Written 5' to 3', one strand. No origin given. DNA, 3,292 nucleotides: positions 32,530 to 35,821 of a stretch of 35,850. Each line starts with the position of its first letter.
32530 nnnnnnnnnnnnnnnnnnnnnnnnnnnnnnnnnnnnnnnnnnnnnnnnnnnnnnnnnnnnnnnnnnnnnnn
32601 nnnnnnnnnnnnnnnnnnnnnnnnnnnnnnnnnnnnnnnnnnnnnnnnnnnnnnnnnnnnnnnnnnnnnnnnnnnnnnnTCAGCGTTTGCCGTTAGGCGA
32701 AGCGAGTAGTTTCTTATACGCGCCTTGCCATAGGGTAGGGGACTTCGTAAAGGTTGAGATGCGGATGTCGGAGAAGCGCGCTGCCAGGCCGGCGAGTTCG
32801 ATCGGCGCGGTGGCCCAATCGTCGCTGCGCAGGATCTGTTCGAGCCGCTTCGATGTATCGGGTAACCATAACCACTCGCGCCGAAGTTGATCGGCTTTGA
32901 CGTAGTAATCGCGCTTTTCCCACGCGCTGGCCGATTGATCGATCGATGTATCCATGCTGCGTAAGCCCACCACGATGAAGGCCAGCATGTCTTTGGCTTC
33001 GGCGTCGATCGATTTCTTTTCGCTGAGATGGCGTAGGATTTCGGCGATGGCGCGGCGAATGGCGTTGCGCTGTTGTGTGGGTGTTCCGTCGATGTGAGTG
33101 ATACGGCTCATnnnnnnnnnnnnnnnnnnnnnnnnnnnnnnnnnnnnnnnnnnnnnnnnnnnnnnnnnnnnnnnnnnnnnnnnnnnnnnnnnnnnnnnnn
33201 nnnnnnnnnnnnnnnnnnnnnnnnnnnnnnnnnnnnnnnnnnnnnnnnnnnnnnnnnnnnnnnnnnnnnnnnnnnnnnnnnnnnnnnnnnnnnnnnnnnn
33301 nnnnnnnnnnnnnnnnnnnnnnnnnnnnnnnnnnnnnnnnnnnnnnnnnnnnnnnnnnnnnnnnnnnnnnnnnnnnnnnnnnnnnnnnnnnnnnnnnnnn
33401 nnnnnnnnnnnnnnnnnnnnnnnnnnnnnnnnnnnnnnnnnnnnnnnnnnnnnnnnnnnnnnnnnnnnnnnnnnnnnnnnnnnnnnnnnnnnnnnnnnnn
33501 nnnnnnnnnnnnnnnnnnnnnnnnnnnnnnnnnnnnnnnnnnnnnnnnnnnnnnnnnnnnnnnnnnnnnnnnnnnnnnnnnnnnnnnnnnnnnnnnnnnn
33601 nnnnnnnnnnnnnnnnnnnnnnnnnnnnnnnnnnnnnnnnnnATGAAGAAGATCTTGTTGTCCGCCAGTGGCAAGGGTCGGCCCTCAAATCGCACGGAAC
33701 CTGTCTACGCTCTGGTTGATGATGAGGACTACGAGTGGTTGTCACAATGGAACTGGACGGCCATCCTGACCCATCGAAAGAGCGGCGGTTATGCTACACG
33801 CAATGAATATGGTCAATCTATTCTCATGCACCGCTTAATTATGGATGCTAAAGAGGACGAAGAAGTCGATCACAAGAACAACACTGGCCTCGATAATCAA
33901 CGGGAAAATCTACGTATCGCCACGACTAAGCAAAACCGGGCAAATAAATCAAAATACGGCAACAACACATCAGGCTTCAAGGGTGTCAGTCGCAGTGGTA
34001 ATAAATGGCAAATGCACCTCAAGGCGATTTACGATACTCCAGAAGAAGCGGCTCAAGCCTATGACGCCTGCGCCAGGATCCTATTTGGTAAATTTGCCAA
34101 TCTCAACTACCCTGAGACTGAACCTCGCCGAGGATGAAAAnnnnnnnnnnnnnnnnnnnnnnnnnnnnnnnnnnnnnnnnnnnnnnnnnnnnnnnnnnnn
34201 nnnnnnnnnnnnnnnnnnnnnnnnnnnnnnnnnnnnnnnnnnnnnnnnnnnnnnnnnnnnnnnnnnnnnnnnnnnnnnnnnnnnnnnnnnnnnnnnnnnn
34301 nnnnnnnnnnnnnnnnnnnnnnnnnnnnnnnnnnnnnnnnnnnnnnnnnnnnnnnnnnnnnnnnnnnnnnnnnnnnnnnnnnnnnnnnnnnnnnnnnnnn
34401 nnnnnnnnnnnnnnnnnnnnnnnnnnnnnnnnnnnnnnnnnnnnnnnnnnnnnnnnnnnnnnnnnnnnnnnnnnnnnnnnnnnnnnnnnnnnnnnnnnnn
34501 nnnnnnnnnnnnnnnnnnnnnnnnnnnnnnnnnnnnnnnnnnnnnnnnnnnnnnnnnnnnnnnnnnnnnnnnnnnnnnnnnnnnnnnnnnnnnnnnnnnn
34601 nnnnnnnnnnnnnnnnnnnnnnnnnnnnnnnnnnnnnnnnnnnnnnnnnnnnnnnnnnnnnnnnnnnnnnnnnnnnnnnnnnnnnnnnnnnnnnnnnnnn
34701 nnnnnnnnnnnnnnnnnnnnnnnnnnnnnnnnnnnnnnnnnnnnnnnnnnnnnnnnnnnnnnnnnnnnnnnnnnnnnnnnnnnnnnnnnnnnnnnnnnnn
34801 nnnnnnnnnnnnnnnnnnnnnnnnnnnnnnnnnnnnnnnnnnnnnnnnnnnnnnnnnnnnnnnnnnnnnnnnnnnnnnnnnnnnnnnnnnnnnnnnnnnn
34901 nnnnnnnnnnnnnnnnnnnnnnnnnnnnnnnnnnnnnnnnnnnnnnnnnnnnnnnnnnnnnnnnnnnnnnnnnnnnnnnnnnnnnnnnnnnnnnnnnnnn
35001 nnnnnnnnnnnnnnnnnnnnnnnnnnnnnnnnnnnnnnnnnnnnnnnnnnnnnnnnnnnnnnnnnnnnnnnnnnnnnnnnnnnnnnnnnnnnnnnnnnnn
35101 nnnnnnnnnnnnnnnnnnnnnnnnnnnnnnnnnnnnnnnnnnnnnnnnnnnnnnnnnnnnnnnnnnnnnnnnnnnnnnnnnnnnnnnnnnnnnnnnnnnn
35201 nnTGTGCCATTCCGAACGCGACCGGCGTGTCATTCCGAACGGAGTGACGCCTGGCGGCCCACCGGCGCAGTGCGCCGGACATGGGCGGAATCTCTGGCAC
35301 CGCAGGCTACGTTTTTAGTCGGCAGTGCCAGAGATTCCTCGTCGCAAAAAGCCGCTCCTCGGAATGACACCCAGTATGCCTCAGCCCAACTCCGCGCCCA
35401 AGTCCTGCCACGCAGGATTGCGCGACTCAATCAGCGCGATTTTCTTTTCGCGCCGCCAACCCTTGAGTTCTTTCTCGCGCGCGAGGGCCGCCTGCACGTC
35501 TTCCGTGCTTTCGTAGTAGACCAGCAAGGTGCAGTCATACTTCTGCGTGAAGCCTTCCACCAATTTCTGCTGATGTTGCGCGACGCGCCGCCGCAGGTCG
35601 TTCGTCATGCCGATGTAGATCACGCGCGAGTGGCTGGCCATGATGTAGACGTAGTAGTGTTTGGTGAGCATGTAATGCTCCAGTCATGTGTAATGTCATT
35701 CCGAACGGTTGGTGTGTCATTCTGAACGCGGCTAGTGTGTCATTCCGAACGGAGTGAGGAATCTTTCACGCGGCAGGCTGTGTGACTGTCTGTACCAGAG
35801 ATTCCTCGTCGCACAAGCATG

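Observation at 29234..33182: Putatively SOS-controlled cassette: unknown 143-aa protein, terminator, Pol IV, nuclease-less AddB-like protein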

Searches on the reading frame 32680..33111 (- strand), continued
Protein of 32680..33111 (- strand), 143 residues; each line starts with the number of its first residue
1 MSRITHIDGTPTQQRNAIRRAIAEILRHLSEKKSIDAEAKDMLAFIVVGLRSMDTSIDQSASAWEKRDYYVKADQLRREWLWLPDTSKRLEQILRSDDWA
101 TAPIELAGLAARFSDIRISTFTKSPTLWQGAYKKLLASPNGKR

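Call 85: search_solved_structures(query=A4, max_evalue=10)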
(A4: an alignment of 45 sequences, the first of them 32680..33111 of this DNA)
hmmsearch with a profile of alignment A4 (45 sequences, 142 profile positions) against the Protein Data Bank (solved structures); distinct sequences matched with E-value up to 10: 1.
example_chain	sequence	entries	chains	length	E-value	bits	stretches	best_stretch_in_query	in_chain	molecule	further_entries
3p2c_A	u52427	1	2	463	1.1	12.2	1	18-51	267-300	Putative glycosyl hydrolase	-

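Call 93: search_protein_families(library=pfam, alignment_id=A4, max_evalue=1)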
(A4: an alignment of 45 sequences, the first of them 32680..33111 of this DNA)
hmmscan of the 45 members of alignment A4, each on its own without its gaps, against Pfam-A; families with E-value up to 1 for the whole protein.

A. member 1, window:32680-33111:- (143 aa): 2 families
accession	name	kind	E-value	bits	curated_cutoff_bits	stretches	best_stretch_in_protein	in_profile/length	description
PF11025.13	GP40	-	0.096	12.9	21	1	9-74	80-145/164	Glycoprotein GP40 of Cryptosporidium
PF24355.1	DUF7514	-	0.11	12.7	27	1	7-46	6-46/160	Domain of unknown function (DUF7514)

B. families by the number of members that match (of 45 scanned): 24 families
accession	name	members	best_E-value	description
PF00825.24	Ribonuclease_P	5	0.042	Ribonuclease P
PF10388.15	YkuI_C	3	0.041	EAL-domain associated signalling protein domain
PF01266.30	DAO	2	0.0087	FAD dependent oxidoreductase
PF03747.19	ADP_ribosyl_GH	2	0.029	ADP-ribosylglycohydrolase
PF24355.1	DUF7514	2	0.076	Domain of unknown function (DUF7514)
PF25715.1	Mycobacteriophage_Gp67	1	0.008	Mycobacteriophage L5 Gene 67 protein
PF18397.6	IKBKB_SDD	1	0.0084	IQBAL scaffold dimerization domain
PF11796.13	DUF3323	1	0.019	Protein of unknown function N-terminus (DUF3323)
PF21170.4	FAN1_TPR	1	0.029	Fanconi-associated nuclease 1, TPR domain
PF14863.12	Alkyl_sulf_dimr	1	0.043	Alkyl sulfatase dimerisation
PF13907.11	CHD1-like_C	1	0.068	Chromodomain-helicase-DNA-binding protein 1-like, C-terminal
PF17932.6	TetR_C_24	1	0.073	Tetracyclin repressor-like, C-terminal domain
PF05733.16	Tenui_N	1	0.079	Tenuivirus/Phlebovirus nucleocapsid protein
PF01335.27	DED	1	0.083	Death effector domain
PF19374.4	DUF5949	1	0.084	Family of unknown function (DUF5949)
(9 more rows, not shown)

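Call 94: search_protein_families(library=pfam, proteins=[P0383, P0414, P0391, P0461, P0428, P0459, P0405, P0476, P0470], max_evalue=0.01)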
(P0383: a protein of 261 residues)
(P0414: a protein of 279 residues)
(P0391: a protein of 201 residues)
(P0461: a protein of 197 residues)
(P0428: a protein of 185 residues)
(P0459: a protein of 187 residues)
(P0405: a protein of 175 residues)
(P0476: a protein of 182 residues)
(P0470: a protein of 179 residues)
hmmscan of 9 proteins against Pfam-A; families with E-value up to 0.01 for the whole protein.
P0383 (261 aa): 0 families

P0414 (279 aa): 1 family
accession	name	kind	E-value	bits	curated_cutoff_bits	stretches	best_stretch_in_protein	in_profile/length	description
PF03949.21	Malic_M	-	7.3e-12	45.6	23.5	1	102-218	111-243/258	Malic enzyme, NAD binding domain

P0391 (201 aa): 0 families

P0461 (197 aa): 0 families

P0428 (185 aa): 0 families

P0459 (187 aa): 0 families

P0405 (175 aa): 0 families

P0476 (182 aa): 0 families

P0470 (179 aa): 0 families
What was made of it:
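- Tried and rejected: One looks like a chimeric fragment with a malic enzyme (call 94).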

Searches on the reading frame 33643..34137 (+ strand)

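Call 5: search_protein_families(library=pfam, proteins=[window:33643-34137:+], max_evalue=0.01)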
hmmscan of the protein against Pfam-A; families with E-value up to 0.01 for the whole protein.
window:33643-34137:+ (164 aa): 1 family
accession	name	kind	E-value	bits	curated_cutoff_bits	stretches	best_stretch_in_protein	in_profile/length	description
PF13392.12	HNH_3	-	8.7e-05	22.5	24.8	1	71-99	17-45/46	HNH endonuclease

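Call 9: search_protein_families(library=ncbifam, proteins=[window:33643-34137:+], max_evalue=0.01)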
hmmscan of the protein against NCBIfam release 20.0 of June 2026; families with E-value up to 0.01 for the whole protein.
window:33643-34137:+ (164 aa): 0 families

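Call 10: search_protein_families(library=padloc, proteins=[window:33643-34137:+], max_evalue=0.01)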
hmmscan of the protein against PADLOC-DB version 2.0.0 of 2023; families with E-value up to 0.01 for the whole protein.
window:33643-34137:+ (164 aa): 1 family
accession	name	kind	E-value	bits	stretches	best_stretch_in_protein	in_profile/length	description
PDLC03687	HEase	-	0.0027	15.7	1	52-108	46-107/178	homing endonuclease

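Call 60: search_protein_families(library=phrogs, proteins=[window:33643-34137:+], max_evalue=0.01)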
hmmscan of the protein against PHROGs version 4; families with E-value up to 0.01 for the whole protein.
window:33643-34137:+ (164 aa): 11 families
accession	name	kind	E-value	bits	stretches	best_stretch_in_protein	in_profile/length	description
phrog_99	-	DNA, RNA and nucleotide metabolism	2.8e-32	113.8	1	45-160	145-272/383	HNH endonuclease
phrog_4578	-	DNA, RNA and nucleotide metabolism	8.5e-15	55.8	1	73-128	30-87/130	HNH endonuclease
phrog_374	-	DNA, RNA and nucleotide metabolism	6.3e-10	39.5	1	68-157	319-416/617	HNH endonuclease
phrog_3593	-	DNA, RNA and nucleotide metabolism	7e-10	39.9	1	36-149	72-198/210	HNH endonuclease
phrog_959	-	DNA, RNA and nucleotide metabolism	7.8e-07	29.9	1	41-116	34-123/138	HNH endonuclease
phrog_59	-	DNA, RNA and nucleotide metabolism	1.5e-06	28.9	1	36-130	159-246/423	HNH endonuclease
phrog_36769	-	unknown function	5e-06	27.1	1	58-157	240-358/367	-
phrog_4590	-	unknown function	4.1e-05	24.9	1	62-110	40-90/100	-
phrog_826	-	DNA, RNA and nucleotide metabolism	0.00023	21.8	1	21-123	74-176/281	HNH endonuclease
phrog_1492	-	DNA, RNA and nucleotide metabolism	0.00041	20.6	1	59-110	111-167/414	HNH endonuclease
phrog_30377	-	DNA, RNA and nucleotide metabolism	0.0048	18.1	1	57-110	7-63/82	HNH endonuclease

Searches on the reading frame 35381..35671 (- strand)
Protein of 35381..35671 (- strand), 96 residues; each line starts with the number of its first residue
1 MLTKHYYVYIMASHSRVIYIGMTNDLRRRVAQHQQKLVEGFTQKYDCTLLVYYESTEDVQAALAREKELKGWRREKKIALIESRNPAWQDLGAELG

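Call 5: search_protein_families(library=pfam, proteins=[window:35381-35671:-], max_evalue=0.01)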
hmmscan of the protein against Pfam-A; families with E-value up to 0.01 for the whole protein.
window:35381-35671:- (96 aa): 2 families
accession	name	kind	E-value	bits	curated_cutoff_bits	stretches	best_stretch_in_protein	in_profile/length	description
PF01541.30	GIY-YIG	-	3.1e-15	56.7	22.6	1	6-77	2-76/78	GIY-YIG catalytic domain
PF10544.15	T5orf172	-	0.00094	20.1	20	1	7-62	2-56/101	T5orf172 domain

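Call 9: search_protein_families(library=ncbifam, proteins=[window:35381-35671:-], max_evalue=0.01)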
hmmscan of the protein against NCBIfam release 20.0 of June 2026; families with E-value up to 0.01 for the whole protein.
window:35381-35671:- (96 aa): 1 family
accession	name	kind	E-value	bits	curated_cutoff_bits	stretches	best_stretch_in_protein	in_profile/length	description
NF011261.0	PRK14667.1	equivalog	0.0076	14.8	818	1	8-37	19-48/567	excinuclease ABC subunit C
